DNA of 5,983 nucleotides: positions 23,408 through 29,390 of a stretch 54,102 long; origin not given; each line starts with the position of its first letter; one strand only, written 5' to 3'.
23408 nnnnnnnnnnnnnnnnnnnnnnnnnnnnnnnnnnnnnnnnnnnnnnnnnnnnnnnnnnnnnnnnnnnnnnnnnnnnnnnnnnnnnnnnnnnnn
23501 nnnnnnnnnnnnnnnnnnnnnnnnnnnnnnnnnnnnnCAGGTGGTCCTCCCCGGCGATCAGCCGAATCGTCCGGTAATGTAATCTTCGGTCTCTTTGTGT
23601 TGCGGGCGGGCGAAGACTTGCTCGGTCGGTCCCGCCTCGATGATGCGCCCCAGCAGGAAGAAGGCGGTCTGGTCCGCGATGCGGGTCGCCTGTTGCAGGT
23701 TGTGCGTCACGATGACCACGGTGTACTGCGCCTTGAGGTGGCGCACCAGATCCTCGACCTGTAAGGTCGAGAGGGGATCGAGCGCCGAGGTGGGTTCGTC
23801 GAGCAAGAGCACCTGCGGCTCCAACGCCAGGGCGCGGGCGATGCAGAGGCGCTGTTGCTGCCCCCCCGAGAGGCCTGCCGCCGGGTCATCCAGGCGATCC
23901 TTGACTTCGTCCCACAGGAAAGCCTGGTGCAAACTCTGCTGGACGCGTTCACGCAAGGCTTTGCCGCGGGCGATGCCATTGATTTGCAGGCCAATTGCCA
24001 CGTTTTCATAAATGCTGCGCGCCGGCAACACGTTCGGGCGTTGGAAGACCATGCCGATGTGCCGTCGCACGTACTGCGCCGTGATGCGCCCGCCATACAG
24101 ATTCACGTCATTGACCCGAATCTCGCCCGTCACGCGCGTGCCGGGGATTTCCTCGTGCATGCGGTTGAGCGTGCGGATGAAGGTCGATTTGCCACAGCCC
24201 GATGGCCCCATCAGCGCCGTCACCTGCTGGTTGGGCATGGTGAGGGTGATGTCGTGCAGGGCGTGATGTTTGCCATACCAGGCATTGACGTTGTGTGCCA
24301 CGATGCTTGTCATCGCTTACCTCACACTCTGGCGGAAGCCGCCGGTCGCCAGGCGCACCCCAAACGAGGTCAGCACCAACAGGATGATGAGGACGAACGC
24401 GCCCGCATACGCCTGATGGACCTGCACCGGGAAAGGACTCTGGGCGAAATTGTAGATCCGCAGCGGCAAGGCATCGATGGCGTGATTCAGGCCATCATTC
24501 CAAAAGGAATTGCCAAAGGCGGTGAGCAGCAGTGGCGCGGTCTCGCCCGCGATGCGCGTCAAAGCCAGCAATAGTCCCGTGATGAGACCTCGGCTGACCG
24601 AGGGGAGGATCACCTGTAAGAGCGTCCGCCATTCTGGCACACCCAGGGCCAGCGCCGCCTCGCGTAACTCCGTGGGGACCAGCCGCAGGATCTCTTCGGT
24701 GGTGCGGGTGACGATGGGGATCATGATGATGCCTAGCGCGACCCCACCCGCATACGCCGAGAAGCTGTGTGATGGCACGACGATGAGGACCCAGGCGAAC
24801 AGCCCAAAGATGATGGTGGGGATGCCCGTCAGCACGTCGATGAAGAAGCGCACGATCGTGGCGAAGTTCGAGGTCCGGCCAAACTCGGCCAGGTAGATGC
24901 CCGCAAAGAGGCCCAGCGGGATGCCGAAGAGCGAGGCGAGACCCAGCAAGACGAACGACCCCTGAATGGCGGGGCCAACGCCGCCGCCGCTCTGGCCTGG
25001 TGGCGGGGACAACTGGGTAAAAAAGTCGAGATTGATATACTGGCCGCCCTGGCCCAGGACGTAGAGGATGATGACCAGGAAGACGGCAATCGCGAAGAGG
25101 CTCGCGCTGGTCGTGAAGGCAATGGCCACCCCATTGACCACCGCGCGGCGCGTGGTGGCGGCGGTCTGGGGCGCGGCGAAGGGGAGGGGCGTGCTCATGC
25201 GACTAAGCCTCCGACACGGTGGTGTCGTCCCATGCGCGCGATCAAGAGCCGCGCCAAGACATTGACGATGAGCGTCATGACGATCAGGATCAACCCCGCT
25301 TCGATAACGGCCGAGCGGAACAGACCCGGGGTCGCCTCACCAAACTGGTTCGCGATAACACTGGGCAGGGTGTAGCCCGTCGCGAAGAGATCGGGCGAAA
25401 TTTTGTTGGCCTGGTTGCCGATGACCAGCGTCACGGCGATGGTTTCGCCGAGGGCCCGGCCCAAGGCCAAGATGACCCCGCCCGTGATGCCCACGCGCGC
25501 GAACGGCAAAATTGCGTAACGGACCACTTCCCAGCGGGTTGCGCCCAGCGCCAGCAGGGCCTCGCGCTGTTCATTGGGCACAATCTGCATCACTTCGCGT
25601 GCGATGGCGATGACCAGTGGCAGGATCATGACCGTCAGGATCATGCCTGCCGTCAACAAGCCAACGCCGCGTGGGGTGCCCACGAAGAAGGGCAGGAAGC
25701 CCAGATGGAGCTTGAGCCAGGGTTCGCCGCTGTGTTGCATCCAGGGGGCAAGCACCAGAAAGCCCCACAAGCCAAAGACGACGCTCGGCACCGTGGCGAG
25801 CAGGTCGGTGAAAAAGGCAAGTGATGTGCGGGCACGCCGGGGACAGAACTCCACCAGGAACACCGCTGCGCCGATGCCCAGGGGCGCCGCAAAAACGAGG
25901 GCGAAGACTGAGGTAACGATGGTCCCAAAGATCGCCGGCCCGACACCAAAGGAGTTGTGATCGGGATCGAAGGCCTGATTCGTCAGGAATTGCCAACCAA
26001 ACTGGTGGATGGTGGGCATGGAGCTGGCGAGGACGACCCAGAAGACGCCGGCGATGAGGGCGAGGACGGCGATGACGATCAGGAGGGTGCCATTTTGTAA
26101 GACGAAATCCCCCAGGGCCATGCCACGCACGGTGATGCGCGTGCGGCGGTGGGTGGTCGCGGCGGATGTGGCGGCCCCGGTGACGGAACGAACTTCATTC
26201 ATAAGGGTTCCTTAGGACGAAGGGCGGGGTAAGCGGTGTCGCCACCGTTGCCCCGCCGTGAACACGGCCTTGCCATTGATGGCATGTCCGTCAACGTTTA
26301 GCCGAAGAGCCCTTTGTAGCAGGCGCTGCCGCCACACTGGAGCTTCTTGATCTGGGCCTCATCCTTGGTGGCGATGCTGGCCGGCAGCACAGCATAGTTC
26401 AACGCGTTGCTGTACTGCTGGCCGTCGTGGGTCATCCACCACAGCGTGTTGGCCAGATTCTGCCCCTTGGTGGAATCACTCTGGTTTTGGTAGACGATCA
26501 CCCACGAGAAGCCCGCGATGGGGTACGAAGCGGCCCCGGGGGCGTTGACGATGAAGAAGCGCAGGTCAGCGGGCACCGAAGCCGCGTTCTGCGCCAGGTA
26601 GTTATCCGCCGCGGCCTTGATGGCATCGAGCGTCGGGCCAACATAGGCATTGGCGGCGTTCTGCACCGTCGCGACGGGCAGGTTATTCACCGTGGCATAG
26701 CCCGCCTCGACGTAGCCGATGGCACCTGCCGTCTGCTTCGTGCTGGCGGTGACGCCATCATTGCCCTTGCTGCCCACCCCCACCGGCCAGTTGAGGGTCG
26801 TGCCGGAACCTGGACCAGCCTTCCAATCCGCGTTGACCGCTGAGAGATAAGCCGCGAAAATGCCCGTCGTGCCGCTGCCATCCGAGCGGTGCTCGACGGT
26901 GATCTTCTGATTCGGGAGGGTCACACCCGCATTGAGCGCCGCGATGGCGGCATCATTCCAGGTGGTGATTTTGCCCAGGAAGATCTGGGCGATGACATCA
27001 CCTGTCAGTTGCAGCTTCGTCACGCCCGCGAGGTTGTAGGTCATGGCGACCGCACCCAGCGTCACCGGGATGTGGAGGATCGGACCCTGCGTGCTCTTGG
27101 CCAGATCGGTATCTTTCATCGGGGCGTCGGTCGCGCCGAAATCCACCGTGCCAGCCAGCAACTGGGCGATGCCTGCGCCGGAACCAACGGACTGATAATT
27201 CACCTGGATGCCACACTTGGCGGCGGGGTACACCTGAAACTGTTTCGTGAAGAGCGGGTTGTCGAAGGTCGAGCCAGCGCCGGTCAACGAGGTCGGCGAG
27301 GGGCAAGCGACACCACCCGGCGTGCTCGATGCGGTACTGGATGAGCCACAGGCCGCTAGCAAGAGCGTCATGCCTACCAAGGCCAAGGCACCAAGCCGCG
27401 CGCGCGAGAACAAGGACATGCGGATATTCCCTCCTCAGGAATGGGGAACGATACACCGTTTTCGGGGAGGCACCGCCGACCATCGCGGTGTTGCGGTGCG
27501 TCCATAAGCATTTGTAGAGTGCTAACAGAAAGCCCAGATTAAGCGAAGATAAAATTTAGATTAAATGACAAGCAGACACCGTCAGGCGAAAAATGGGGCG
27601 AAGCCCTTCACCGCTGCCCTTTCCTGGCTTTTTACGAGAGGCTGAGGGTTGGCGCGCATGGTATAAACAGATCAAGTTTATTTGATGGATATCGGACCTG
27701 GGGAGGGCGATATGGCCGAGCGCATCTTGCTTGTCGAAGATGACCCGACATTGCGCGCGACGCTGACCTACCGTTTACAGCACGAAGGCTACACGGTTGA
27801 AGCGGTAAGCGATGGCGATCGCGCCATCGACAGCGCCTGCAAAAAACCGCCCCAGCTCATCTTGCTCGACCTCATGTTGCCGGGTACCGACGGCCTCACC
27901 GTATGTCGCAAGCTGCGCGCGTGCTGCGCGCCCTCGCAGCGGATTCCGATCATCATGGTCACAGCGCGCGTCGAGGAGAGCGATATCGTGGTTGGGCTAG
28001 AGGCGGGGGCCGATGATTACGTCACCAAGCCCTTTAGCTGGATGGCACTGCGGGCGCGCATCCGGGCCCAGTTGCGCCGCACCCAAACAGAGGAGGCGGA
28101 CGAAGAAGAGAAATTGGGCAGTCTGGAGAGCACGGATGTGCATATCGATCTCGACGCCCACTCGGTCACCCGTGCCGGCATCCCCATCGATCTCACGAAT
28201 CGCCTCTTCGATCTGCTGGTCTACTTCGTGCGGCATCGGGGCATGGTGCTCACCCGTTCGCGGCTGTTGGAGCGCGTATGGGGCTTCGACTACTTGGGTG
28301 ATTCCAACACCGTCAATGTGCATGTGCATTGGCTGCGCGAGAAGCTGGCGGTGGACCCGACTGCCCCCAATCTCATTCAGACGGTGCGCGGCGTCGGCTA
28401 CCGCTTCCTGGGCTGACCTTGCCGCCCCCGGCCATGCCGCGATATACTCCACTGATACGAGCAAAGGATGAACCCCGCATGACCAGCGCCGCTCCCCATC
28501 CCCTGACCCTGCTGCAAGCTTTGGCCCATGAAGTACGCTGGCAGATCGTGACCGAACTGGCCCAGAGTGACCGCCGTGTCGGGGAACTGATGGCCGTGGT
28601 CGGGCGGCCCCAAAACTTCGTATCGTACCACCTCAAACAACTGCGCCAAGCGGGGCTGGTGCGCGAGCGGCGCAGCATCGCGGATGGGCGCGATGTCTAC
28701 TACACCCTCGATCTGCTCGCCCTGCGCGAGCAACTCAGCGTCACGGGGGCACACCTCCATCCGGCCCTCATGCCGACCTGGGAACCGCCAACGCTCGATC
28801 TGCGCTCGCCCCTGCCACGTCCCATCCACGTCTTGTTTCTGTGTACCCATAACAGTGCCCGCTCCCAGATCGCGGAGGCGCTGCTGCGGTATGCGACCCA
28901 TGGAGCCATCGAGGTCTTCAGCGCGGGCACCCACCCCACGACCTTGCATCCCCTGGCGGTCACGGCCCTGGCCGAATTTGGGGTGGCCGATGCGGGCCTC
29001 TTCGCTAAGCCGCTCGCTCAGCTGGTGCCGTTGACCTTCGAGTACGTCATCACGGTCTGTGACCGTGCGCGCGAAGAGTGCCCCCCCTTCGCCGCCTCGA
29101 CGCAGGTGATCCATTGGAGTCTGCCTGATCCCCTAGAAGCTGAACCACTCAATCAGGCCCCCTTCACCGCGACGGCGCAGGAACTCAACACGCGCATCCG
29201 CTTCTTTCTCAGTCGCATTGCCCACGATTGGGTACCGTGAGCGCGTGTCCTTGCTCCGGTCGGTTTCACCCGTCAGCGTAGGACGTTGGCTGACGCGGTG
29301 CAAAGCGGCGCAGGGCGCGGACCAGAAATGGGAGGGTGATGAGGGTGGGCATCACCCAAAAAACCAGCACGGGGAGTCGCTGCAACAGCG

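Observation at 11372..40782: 29.4-kb Tn7-like transposon with exact ends and a 5-bp target-site duplication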

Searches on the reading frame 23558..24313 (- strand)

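Call 10: search_protein_families(library=pfam, proteins=[window:23558-24313:-])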
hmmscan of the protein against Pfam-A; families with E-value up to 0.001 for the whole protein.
window:23558-24313:- (251 aa): 8 families
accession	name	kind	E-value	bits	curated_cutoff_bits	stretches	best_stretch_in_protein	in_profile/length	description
PF00005.33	ABC_tran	-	3e-33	115.8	25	1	19-176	1-137/137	ABC transporter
PF13304.12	AAA_21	-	2e-11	44.9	27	1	125-206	216-300/304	AAA domain, putative AbiEii toxin, Type IV TA system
PF13401.12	AAA_22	-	2.6e-07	31.4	27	1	28-133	4-84/130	AAA domain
PF02463.25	SMC_N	-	1.4e-06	28.3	40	1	27-211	22-204/220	RecF/RecN/SMC N terminal domain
PF13604.12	AAA_30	-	3.2e-05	24.2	27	0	25-63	14-51/191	AAA domain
PF03193.22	RsgA_GTPase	-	0.00013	22.3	30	1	18-52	96-129/174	RsgA GTPase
PF03215.21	Rad17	-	0.00066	20.1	23.8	0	23-53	39-69/186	Rad17 P-loop domain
PF13555.12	AAA_29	-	0.00077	19.6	27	0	19-46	12-39/61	P-loop containing region of AAA domain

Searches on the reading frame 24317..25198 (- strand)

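Call 10: search_protein_families(library=pfam, proteins=[window:24317-25198:-])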
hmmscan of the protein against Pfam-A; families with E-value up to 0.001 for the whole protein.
window:24317-25198:- (293 aa): 1 family
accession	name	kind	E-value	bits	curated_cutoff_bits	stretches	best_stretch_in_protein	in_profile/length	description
PF00528.27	BPD_transp_1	-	1.8e-20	73.9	26.4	1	94-279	3-169/184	Binding-protein-dependent transport system inner membrane component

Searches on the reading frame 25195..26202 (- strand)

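Call 10: search_protein_families(library=pfam, proteins=[window:25195-26202:-])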
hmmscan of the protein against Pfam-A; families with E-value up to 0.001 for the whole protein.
window:25195-26202:- (335 aa): 1 family
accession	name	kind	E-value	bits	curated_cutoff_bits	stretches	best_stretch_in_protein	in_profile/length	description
PF00528.27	BPD_transp_1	-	1.1e-17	64.8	26.4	1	107-325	3-183/184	Binding-protein-dependent transport system inner membrane component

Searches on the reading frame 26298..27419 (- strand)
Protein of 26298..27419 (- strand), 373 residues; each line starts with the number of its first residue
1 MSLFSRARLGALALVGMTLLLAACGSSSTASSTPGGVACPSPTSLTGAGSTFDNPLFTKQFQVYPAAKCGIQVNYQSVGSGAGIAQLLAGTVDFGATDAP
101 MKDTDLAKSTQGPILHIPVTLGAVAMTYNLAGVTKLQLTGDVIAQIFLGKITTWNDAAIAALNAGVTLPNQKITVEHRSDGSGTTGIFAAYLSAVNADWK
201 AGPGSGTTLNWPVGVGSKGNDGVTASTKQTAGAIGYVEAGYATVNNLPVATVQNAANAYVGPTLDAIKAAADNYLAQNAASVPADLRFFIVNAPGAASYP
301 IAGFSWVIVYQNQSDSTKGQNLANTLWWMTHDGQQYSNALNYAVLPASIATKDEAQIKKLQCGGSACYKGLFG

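Call 10: search_protein_families(library=pfam, proteins=[window:26298-27419:-])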
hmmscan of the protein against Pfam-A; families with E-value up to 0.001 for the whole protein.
window:26298-27419:- (373 aa): 1 family
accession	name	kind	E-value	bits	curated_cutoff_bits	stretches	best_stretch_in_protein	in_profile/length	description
PF12849.12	PBP_like_2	-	7e-39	134.6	27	1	41-315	6-254/267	PBP superfamily domain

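Call 13: search_protein_families(library=ncbifam, proteins=[window:26298-27419:-], max_evalue=0.01)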
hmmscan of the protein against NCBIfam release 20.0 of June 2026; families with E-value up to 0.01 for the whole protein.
window:26298-27419:- (373 aa): 4 families
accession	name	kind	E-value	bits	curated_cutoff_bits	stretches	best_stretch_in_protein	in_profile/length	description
TIGR00975.1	3a0107s03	equivalog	5.9e-104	347.5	205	1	45-359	1-313/315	phosphate ABC transporter substrate-binding protein PstS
NF008171.0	PRK10918.1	equivalog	2.4e-75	253.7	339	1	38-355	22-331/346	phosphate ABC transporter substrate-binding protein PstS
TIGR02136.1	ptsS_2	subfamily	1.5e-26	93.2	206.6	1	11-268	6-245/295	phosphate ABC transporter substrate-binding protein PstS family protein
TIGR04505.1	PtsS_plasma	equivalog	6.2e-06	25.8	175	0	45-106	31-91/334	phosphate ABC transporter substrate-binding protein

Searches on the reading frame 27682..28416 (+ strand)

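Call 10: search_protein_families(library=pfam, proteins=[window:27682-28416:+])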
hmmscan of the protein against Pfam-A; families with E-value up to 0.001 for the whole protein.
window:27682-28416:+ (244 aa): 2 families
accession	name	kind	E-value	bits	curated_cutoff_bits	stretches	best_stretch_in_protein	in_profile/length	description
PF00072.30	Response_reg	-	9.2e-29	100.3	30.2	1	15-128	1-111/111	Response regulator receiver domain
PF00486.34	Trans_reg_C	-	2.2e-27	95.4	26.2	1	168-242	3-77/77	Transcriptional regulatory protein, C terminal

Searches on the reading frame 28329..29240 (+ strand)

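Call 11: search_protein_families(library=pfam, proteins=[window:28329-29240:+])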
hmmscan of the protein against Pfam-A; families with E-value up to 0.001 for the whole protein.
window:28329-29240:+ (303 aa): 4 families
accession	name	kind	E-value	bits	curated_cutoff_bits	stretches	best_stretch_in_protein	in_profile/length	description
PF01451.26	LMWPc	-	3.5e-13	50.4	23.2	1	168-293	1-143/144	Low molecular weight phosphotyrosine protein phosphatase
PF01022.26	HTH_5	-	2.8e-10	40.4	22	1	68-112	2-46/47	Bacterial regulatory protein, arsR family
PF12840.13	HTH_20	-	6.3e-08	32.9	27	1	65-114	1-51/51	Helix-turn-helix domain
PF12802.13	MarR_2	-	5.4e-05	23.7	27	1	71-121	8-60/61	MarR family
